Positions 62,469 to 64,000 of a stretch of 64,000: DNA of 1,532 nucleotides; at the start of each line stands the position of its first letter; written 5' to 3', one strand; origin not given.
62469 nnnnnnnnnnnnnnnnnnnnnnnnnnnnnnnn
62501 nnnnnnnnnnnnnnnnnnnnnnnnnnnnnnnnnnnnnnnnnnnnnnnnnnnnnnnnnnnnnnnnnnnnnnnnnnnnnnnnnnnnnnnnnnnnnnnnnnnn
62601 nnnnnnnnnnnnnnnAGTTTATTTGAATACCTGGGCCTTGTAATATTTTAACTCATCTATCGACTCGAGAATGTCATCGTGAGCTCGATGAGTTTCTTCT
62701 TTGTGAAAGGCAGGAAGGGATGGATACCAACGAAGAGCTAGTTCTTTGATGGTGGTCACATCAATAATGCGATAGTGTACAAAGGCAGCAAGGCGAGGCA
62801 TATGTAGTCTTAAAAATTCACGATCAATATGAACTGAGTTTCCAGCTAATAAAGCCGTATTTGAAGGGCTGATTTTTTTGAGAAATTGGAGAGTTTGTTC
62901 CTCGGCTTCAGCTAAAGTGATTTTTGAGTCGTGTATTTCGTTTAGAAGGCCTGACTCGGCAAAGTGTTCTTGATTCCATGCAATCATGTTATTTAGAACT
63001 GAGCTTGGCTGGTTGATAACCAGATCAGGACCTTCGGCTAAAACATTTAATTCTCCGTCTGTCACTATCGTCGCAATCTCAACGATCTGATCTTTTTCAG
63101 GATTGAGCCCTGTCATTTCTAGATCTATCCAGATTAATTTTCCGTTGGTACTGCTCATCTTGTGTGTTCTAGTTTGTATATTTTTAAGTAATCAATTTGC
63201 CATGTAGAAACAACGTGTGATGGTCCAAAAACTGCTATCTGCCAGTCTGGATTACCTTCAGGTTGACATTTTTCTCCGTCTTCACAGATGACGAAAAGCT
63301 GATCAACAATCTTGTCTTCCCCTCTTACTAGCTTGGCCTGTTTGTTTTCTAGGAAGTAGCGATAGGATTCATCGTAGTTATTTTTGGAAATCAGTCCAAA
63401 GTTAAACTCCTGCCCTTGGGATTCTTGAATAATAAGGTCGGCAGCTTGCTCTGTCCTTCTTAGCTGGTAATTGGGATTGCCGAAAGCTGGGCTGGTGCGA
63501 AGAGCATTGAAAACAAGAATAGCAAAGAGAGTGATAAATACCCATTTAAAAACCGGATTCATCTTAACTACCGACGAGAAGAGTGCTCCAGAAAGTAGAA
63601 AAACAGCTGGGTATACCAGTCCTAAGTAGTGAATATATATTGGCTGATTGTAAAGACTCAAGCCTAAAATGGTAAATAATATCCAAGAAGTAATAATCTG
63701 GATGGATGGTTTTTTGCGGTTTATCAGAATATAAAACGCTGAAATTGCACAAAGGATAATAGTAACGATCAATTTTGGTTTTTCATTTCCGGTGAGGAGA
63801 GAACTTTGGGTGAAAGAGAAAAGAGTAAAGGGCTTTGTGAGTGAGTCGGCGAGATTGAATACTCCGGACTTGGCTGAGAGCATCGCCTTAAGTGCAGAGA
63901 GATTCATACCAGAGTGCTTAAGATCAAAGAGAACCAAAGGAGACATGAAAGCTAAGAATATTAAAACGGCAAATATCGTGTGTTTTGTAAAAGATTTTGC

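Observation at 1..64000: Hyper-dense extracytoplasmic glycosylation island: ~21 GT-C-like polytopic enzymes in 64 kb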

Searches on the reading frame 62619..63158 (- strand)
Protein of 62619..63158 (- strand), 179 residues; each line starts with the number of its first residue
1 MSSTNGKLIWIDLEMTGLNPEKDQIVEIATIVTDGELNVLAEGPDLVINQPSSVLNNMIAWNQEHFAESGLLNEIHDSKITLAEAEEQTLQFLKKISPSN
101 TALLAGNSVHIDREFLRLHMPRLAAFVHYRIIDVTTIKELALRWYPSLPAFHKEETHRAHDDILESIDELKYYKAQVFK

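Call 8: search_protein_families(library=pfam, max_evalue=0.01, proteins=[window:62619-63158:-])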
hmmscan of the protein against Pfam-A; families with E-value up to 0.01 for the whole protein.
window:62619-63158:- (179 aa): 2 families
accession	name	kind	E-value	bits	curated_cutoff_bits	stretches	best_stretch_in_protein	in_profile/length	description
PF00929.31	RNase_T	-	2.7e-31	109.8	24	1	9-169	1-163/164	Exonuclease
PF16473.11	Rv2179c-like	-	0.00067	19.8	27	1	9-163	3-166/177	3'-5' exoribonuclease Rv2179c-like domain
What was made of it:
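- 62619..63158 (-): RNase_T/DnaQ-like exonuclease (o49), embedded in the operon and conserved there. RNase_T, E 3e-31 (call 8).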

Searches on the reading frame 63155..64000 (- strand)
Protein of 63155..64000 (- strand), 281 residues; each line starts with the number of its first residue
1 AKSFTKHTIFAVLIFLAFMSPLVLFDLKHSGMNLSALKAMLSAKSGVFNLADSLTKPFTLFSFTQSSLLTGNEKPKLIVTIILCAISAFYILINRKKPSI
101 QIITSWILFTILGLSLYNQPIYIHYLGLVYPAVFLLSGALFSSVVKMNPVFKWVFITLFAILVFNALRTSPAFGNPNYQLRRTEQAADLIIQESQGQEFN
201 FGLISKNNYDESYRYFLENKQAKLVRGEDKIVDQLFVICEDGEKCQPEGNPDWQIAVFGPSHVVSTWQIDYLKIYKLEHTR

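Call 8: search_protein_families(library=pfam, max_evalue=0.01, proteins=[window:63155-63946:-])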
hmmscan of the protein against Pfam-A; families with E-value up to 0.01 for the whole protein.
window:63155-63946:- (263 aa): 0 families

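Call 16: search_protein_families(library=pfam, max_evalue=10, proteins=[window:63155-63946:-])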
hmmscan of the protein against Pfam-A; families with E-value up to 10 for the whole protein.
window:63155-63946:- (263 aa): 2 families
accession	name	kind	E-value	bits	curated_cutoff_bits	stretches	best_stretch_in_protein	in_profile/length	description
PF03419.18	Peptidase_U4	-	0.018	14.8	28.4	1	42-152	18-133/284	Sporulation factor SpoIIGA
PF13515.12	FUSC_2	-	3.9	8.1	25.6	0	57-96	61-99/126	Fusaric acid resistance protein-like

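Call 17: search_protein_families(library=ncbifam, max_evalue=1, proteins=[window:63155-63946:-])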
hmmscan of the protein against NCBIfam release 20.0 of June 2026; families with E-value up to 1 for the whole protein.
window:63155-63946:- (263 aa): 2 families
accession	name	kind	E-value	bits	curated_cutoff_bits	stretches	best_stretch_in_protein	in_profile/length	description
NF051875.1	glycan_WsfD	subfamily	0.2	10.3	80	1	21-98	157-235/452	glycan biosynthesis hexose transferase WsfD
NF033695.1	trnsprt_adja_30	subfamily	0.43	10.3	35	0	129-143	1-14/30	KPN_01571 family protein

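Call 59: search_protein_families(library=pfam, max_evalue=0.01, proteins=[window:63155-64000:-])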
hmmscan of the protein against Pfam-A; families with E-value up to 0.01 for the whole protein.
window:63155-64000:- (281 aa): 0 families
